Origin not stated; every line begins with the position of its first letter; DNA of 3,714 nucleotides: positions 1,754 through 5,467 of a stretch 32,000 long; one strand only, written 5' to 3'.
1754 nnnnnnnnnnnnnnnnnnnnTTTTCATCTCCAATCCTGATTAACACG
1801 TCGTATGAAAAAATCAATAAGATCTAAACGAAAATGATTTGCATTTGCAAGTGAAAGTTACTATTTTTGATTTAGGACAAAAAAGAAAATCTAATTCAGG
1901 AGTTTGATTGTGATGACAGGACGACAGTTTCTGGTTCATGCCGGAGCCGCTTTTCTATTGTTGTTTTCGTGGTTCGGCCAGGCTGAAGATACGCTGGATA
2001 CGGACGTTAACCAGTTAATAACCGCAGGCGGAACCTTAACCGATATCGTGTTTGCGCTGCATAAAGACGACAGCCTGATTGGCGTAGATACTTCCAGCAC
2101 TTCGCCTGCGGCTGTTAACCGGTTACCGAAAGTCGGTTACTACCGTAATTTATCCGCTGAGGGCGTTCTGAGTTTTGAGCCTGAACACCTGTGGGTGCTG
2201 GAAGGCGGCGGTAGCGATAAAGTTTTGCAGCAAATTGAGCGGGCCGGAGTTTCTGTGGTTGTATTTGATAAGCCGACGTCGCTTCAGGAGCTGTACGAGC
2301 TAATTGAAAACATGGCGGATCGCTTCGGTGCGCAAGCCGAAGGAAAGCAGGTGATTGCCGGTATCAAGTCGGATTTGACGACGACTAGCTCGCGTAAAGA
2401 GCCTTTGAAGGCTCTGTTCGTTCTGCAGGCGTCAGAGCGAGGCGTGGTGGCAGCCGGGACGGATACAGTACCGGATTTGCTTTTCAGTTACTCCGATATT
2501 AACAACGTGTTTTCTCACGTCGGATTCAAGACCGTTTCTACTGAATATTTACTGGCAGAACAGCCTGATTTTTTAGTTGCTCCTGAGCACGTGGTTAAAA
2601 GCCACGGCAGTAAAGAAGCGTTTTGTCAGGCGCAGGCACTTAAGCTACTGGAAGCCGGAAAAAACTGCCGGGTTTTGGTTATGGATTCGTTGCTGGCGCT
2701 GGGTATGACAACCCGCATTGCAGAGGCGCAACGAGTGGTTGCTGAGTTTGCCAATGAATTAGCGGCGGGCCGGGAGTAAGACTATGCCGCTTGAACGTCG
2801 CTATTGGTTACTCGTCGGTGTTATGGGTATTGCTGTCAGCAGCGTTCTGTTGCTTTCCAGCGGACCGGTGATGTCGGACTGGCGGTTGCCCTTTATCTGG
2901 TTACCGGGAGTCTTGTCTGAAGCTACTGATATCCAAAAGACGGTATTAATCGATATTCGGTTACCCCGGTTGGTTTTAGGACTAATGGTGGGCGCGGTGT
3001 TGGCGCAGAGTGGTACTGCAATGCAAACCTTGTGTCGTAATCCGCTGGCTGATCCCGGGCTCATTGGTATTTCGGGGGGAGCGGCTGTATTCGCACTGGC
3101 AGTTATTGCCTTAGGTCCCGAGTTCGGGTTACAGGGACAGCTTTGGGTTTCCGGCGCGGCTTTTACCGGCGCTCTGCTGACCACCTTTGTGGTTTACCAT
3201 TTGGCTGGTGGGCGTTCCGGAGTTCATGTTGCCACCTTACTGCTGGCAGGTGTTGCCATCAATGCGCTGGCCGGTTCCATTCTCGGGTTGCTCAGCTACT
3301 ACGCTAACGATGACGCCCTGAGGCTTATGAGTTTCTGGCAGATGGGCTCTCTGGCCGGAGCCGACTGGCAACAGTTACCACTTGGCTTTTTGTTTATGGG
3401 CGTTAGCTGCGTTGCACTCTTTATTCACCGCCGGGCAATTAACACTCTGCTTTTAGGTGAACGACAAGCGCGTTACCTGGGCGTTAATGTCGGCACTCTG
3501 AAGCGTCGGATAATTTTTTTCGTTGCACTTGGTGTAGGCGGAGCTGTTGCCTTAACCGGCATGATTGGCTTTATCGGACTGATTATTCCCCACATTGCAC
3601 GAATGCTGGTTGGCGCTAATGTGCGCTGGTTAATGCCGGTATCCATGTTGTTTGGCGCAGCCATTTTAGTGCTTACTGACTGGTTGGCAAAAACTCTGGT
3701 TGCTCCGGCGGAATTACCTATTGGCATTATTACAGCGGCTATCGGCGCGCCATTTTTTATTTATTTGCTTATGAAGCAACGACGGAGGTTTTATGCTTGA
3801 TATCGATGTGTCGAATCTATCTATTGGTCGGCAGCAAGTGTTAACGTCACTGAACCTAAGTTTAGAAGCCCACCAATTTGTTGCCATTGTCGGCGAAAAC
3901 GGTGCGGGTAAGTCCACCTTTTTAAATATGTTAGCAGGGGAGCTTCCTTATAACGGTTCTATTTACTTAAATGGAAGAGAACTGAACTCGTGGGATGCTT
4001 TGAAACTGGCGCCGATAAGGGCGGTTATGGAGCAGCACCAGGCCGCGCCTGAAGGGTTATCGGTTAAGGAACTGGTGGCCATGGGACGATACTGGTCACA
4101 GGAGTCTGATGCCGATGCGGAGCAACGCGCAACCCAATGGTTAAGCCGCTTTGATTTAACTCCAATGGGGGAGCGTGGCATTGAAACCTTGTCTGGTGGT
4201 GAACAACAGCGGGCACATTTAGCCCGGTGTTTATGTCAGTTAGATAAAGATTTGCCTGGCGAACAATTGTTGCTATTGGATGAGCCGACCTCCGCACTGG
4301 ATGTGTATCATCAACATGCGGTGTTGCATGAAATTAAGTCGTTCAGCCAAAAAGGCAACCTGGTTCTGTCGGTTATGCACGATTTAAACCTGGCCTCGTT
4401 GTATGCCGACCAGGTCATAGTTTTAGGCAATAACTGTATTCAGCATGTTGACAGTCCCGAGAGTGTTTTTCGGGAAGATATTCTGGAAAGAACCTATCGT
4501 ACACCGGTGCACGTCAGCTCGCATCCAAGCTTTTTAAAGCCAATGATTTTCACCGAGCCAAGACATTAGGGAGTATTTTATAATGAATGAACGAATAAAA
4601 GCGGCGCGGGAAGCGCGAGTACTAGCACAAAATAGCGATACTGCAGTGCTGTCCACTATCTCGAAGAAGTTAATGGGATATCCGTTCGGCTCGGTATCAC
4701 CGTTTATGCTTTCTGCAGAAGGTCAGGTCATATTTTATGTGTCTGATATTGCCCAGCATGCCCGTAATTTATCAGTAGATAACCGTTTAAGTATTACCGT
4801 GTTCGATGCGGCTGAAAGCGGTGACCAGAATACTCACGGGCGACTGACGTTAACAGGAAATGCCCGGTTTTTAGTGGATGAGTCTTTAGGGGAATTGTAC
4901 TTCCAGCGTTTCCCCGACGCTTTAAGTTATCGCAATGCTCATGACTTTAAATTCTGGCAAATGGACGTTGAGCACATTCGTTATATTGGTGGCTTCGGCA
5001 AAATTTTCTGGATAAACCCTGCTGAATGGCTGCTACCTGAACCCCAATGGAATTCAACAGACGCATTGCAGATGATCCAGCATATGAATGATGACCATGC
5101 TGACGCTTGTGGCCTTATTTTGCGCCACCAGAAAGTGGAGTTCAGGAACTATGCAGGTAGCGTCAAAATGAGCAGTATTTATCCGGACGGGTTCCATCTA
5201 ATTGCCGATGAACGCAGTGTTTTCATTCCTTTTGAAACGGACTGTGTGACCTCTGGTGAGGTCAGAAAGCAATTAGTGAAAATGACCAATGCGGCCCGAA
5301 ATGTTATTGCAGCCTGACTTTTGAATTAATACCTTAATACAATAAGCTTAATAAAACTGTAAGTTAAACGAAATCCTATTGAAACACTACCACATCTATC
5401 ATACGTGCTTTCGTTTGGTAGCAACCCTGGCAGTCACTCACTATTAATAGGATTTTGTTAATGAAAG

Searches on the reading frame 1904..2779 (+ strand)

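Call 79: search_protein_families(library=pfam, proteins=[window:1904-2779:+], max_evalue=0.00001)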
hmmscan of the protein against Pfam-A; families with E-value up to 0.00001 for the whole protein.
window:1904-2779:+ (291 aa): 1 family
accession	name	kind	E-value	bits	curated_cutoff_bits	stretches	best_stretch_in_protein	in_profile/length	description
PF01497.23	Peripla_BP_2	-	1.9e-20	73.7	27.5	1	40-262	3-233/235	Periplasmic binding protein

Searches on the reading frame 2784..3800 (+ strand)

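Call 79: search_protein_families(library=pfam, proteins=[window:2784-3800:+], max_evalue=0.00001)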
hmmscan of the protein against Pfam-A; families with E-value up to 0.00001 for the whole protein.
window:2784-3800:+ (338 aa): 1 family
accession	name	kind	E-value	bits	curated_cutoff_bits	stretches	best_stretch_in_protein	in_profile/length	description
PF01032.23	FecCD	-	4.3e-88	295.8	26.5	1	42-331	25-311/311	FecCD transport family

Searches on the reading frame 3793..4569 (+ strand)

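Call 79: search_protein_families(library=pfam, proteins=[window:3793-4569:+], max_evalue=0.00001)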
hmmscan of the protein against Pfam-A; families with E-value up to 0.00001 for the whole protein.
window:3793-4569:+ (258 aa): 4 families
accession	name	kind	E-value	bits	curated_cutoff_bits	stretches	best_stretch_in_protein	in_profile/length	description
PF00005.33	ABC_tran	-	3.3e-27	96.2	25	1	17-167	1-137/137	ABC transporter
PF13304.12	AAA_21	-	1.8e-07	31.9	27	0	133-191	238-294/304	AAA domain, putative AbiEii toxin, Type IV TA system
PF02463.25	SMC_N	-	2e-07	31.1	40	0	27-189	24-191/220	RecF/RecN/SMC N terminal domain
PF13401.12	AAA_22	-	5.3e-06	27.2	27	0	27-107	5-65/130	AAA domain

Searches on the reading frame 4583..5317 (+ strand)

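Call 79: search_protein_families(library=pfam, proteins=[window:4583-5317:+], max_evalue=0.00001)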
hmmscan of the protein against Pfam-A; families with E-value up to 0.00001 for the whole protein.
window:4583-5317:+ (244 aa): 3 families
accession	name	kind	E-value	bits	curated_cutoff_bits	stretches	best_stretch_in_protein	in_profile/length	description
PF13883.13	CREG_beta-barrel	-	9.9e-25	87.9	27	1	6-150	5-166/167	CREG, beta-barrel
PF10615.14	DUF2470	-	3.5e-16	60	22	1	163-234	3-77/77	Domain of unknown function (DUF2470)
PF01243.27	PNPOx_N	-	5.3e-11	43.4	28.1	1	10-135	4-119/120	Pyridoxamine 5'-phosphate oxidase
